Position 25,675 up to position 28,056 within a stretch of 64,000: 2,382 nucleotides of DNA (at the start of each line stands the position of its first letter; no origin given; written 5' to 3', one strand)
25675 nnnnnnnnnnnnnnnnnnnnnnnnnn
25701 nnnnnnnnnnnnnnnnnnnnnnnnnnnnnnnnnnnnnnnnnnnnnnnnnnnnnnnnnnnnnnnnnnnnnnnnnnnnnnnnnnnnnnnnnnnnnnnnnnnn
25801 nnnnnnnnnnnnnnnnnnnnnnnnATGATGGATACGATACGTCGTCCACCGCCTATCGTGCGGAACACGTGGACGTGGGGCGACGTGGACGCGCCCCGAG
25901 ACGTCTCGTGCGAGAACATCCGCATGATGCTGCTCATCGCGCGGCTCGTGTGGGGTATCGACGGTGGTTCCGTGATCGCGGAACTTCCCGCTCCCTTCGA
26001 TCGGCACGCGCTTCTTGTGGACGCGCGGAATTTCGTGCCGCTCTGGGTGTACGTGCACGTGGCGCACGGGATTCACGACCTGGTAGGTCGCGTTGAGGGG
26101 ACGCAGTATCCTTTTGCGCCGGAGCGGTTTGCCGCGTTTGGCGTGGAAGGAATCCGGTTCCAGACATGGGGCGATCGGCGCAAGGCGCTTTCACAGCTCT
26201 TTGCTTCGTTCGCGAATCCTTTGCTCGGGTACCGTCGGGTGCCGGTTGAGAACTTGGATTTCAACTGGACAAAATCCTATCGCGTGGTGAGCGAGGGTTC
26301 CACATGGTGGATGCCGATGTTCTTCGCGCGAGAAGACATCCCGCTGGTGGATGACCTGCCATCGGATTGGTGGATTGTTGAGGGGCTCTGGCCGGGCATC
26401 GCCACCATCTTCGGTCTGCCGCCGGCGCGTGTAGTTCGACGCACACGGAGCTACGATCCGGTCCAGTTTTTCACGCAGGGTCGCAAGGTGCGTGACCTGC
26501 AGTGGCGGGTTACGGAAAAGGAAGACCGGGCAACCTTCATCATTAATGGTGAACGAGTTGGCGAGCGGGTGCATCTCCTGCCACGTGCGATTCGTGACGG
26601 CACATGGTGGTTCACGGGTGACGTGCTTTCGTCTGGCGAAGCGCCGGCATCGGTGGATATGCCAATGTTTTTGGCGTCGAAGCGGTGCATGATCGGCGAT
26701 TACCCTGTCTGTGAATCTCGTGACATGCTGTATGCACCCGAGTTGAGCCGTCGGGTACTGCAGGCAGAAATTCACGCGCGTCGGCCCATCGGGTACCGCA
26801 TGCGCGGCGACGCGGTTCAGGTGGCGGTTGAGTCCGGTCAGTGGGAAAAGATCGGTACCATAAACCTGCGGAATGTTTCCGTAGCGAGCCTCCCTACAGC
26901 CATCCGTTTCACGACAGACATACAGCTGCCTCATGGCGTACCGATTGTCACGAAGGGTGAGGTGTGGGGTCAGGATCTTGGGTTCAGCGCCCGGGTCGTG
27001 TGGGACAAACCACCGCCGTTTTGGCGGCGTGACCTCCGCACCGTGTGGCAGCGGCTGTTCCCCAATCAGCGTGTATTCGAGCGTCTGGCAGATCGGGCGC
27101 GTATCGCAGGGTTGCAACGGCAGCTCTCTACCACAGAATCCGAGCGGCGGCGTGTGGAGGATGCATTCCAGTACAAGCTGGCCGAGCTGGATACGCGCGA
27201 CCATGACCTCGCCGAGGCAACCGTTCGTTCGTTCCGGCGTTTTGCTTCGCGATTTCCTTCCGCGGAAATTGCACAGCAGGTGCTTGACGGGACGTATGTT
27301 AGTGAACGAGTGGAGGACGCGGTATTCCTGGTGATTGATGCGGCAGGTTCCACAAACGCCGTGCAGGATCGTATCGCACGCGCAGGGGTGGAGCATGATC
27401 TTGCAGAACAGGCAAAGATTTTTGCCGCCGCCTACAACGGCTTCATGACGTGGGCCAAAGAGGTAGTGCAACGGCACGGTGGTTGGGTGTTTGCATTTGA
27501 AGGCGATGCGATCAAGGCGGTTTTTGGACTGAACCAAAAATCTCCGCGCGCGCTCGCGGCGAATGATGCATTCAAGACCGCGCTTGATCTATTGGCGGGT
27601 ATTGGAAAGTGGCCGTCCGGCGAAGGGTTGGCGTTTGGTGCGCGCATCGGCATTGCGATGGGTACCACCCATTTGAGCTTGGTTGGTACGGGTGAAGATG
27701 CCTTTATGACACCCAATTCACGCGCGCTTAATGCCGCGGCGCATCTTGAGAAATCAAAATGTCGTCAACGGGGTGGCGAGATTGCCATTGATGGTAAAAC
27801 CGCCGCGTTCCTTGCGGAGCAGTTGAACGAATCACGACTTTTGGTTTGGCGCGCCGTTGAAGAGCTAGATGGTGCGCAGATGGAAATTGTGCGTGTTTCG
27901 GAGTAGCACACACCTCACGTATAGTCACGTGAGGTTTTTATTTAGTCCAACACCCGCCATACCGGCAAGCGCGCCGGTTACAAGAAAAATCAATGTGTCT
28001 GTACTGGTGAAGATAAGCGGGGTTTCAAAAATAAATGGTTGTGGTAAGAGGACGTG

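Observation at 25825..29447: GC-rich cyclase, membrane protein and standalone cNMP-binding module: candidate cyclic-nucleotide signalling or Pycsar-like defence unit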

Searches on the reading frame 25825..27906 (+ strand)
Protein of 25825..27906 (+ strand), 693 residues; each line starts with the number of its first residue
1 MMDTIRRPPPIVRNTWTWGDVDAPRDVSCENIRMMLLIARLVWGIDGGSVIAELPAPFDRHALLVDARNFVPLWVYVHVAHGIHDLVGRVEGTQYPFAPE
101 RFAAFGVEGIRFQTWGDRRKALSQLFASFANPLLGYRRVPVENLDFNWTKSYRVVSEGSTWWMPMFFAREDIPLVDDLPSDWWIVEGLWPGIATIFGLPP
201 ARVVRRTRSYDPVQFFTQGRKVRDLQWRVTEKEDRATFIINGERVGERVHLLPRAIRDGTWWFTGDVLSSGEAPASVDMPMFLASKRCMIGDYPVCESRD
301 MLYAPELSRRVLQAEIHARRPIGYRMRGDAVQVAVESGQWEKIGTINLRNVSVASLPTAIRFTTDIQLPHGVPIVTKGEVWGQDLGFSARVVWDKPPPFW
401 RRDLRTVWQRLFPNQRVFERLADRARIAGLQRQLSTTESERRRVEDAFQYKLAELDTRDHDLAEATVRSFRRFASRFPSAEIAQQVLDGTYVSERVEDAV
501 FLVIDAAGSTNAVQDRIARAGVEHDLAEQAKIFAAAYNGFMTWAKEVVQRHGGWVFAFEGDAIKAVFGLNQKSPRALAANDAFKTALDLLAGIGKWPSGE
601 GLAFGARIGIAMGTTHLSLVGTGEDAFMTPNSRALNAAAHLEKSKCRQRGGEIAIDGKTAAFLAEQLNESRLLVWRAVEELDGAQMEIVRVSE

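Call 4: search_protein_families(library=pfam, proteins=[window:25825-27906:+], max_evalue=0.01)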
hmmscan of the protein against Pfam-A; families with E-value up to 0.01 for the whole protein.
window:25825-27906:+ (693 aa): 0 families

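Call 5: search_protein_families(library=padloc, proteins=[window:25825-27906:+], max_evalue=0.1)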
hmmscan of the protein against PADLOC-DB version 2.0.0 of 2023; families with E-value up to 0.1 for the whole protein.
window:25825-27906:+ (693 aa): 5 families
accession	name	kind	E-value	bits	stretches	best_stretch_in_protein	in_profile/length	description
PDLC02367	PycC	-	4.1e-08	30.9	1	499-663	44-192/226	-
PDLC00734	PycC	-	2.6e-07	28.1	1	534-666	213-347/374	Pycsar cyclase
PDLC00766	PycC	-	3e-06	24.8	1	528-644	61-179/232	Pycsar cyclase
PDLC02369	PycC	-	4.2e-05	21.2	1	527-645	63-176/248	-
PDLC00764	PycC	-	0.065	10.1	1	537-584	121-167/449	Pycsar cyclase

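Call 7: search_solved_structures(query=window:25825-27906:+, max_evalue=1, show_alignments=3)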
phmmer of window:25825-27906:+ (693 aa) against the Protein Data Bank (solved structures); distinct sequences matched with E-value up to 1: 4.
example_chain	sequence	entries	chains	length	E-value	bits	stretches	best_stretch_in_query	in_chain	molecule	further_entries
7r65_A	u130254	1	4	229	0.0016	20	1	532-642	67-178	Adenylate/guanylate cyclase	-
1wc0_A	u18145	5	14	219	0.49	11.8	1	536-646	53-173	ADENYLATE CYCLASE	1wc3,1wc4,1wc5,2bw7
1wc1_A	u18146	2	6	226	0.53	11.7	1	535-646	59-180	ADENYLATE CYCLASE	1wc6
3r5g_A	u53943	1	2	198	0.99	10.8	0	529-663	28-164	CyaB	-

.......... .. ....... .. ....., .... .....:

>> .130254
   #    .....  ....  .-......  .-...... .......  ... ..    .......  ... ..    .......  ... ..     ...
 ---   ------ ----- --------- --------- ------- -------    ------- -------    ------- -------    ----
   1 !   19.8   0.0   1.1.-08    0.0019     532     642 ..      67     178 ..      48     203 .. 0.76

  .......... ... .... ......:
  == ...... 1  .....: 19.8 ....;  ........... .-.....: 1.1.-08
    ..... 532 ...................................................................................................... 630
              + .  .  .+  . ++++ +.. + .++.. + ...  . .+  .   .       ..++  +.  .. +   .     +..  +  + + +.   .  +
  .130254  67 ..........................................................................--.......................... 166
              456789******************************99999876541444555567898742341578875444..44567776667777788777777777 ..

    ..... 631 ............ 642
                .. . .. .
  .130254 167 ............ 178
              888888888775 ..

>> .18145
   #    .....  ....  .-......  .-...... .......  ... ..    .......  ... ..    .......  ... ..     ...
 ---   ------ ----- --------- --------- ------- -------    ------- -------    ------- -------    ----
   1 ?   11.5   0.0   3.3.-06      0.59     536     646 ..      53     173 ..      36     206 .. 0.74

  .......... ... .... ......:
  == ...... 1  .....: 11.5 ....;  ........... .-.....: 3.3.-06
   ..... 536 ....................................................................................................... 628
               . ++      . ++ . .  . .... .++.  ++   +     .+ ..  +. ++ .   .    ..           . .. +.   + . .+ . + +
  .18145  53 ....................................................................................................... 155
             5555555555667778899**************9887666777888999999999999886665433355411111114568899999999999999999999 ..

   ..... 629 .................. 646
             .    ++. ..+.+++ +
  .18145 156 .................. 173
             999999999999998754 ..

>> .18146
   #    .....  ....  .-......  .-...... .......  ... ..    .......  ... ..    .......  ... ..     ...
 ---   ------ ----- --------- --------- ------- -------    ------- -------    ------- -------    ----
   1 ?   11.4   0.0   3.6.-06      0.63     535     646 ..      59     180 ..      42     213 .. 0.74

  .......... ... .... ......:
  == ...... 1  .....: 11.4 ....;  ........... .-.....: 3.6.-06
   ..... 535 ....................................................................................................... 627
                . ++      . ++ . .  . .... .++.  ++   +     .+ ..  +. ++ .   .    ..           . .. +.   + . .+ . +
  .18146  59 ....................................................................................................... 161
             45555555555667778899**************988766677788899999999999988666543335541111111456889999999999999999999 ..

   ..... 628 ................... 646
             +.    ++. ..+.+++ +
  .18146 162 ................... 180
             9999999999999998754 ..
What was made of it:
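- On Class III nucleotidyl cyclase (Pfam PF00211 Guanylate_cyc): BcPycC has Lys at this position in the HMMER alignment (call 7).
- BcPycC has Ala and Lys there (call 7).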

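Call 8: find_homologous_proteins(query=window:25825-27906:+, max_evalue=0.001)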
Query window:25825-27906:+ (693 aa): 5 proteins with E <= 0.001 among 8000 candidates.
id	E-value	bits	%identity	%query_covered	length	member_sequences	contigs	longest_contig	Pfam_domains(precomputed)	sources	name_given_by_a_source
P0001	0.0e+0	1511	100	95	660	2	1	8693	-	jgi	-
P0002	0.0e+0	1188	76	99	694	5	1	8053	-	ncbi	-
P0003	1.1e-266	905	62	100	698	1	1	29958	-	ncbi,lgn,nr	ncbi:MAG: hypothetical protein HY437_00130 [Candidatus Magasanikbacteria bacterium]|nr:hypothetical 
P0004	1.2e-262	892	61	100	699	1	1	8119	-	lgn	-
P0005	2.2e-246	838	58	100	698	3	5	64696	-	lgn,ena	-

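Call 10: find_encoding_contigs(protein=P0003, flank=8000, max_places=3)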
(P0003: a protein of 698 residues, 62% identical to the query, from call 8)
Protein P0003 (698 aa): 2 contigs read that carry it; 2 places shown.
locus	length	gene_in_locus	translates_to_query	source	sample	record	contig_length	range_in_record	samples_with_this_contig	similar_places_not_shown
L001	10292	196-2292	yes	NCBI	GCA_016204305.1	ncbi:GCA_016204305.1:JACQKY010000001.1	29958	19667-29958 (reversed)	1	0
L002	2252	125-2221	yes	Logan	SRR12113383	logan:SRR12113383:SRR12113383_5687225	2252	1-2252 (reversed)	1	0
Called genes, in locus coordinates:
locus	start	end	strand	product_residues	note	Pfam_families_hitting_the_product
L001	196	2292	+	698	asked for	-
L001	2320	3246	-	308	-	-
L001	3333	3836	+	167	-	PF00027:cNMP_binding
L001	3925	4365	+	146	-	-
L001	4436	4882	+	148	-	PF00011:HSP20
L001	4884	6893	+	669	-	PF12229:PG_binding_4, PF04294:VanW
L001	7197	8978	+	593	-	-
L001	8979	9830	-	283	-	PF02548:Pantoate_transf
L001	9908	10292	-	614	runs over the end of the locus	PF02776:TPP_enzyme_N, PF00205:TPP_enzyme_M, PF02775:TPP_enzyme_C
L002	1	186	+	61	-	?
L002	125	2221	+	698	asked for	-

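Call 11: find_encoding_contigs(protein=P0005, flank=8000, max_places=5)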
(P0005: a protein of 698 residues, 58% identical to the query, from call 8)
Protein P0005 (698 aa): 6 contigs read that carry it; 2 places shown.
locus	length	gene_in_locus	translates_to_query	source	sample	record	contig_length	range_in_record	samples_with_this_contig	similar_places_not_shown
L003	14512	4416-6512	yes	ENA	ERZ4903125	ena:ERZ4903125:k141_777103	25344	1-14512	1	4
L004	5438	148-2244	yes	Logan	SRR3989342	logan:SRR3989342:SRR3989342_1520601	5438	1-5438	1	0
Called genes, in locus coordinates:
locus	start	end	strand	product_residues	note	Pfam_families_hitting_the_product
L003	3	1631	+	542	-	?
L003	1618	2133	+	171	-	-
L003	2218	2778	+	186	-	PF04011:LemA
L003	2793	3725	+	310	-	PF04536:TPM_phosphatase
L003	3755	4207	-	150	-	PF00588:SpoU_methylase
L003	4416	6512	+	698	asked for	-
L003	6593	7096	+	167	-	PF00027:cNMP_binding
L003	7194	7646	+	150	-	-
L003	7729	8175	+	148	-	PF00011:HSP20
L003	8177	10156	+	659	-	PF12229:PG_binding_4, PF04294:VanW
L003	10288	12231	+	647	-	-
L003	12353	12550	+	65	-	-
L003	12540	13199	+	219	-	PF08843:AbiEii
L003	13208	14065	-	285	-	PF02548:Pantoate_transf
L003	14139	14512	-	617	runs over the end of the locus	PF02776:TPP_enzyme_N, PF00205:TPP_enzyme_M, PF02775:TPP_enzyme_C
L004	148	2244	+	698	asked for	-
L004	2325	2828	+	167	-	PF00027:cNMP_binding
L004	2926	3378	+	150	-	-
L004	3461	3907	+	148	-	PF00011:HSP20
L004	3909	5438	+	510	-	?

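Call 12: find_encoding_contigs(protein=P0002, flank=8000, max_places=3)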
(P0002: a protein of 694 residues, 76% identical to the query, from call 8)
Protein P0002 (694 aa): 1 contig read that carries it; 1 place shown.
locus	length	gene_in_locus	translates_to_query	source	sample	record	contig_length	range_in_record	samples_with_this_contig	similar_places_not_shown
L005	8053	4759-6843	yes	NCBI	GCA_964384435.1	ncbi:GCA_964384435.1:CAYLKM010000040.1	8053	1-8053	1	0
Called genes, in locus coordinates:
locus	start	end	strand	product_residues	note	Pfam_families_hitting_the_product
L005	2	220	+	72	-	?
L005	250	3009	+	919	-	PF13385:Laminin_G_3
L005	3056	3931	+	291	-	PF04536:TPM_phosphatase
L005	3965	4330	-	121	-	PF00588:SpoU_methylase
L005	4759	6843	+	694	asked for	-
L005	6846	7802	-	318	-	-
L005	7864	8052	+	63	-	?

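Call 13: find_encoding_contigs(protein=P0004, flank=8000, max_places=3)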
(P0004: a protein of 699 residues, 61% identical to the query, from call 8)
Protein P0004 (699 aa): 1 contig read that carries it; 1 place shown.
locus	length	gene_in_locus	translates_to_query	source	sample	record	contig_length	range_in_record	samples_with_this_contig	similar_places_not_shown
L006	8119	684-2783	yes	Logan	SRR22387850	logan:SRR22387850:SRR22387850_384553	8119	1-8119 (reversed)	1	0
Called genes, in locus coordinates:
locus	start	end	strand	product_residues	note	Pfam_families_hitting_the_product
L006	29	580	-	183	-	PF01844:HNH (weak), PF13392:HNH_3 (faint)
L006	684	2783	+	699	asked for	-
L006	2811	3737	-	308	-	-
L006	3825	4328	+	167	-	PF00027:cNMP_binding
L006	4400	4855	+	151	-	PF00011:HSP20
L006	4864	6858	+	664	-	PF12229:PG_binding_4, PF04294:VanW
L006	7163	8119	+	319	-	?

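Call 20: search_protein_families(library=ncbifam, proteins=[window:25825-27906:+], max_evalue=1)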
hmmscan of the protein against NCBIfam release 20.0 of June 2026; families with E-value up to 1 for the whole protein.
window:25825-27906:+ (693 aa): 0 families

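Call 29: predict_structure(alignment_id=A1)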
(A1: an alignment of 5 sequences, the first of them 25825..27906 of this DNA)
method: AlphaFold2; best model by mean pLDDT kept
length: 693 residues; sequences in the alignment: 5
mean_pLDDT: 37.6   pTM: 0.30
mean pLDDT of the five models: 37.6, 35.7, 33.2, 32.8, 30.1
residues with pLDDT >= 90: 5; 70-90: 46; 50-70: 56; < 50: 586
segments of 3 or more residues with pLDDT < 50: 1-249, 256-258, 264-272, 319-321, 358-440, 454-518, 532-693
pLDDT, mean of each block of 10 residues (from residue 1): 24 23 29 37 33 34 28 28 34 31 26 30 31 21 23 27 26 22 21 22 21 29 30 34 41 52 47 63 86 81 70 52 68 72 86 57 26 22 22 24 28 33 42 43 51 47 39 36 43 35 30 47 52 46 42 32 31 33 37 28 23 23 27 36 32 38 42 38 34 32
secondary structure, 60 per line:
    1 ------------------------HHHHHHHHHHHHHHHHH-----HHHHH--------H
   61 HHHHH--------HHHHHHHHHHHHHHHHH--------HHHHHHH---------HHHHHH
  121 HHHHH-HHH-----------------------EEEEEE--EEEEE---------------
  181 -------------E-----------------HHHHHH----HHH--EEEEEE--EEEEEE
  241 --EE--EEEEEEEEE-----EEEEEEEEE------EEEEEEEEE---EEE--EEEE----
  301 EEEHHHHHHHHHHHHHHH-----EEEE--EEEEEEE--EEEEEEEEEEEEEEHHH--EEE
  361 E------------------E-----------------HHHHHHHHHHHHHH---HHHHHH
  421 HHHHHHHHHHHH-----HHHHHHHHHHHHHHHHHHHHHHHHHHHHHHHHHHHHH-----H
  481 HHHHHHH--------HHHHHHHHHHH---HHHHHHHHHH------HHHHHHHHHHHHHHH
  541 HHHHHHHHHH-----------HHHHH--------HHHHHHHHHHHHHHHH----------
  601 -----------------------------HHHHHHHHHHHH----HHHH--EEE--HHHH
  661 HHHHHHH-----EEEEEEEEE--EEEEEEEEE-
elements in order (helices of 4 or more, strands of 3 or more residues): H25-41 H47-51 H60-65 H74-90 H99-105 H115-125 E153-158 E161-165 H212-217 E227-232 E235-240 E247-255 E261-269 E276-284 E288-290 E293-296 E301-303 H304-318 E324-327 E330-336 E339-352 E358-361 H398-411 H415-432 H438-474 H480-487 H496-506 H510-519 H526-550 H562-566 H575-590 H630-641 H646-649 E652-654 H657-667 E673-681 E684-692
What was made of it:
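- Tried and rejected: Full-length AF2 with 5 sequences gave pLDDT 37.6 and was unusable (call 29).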
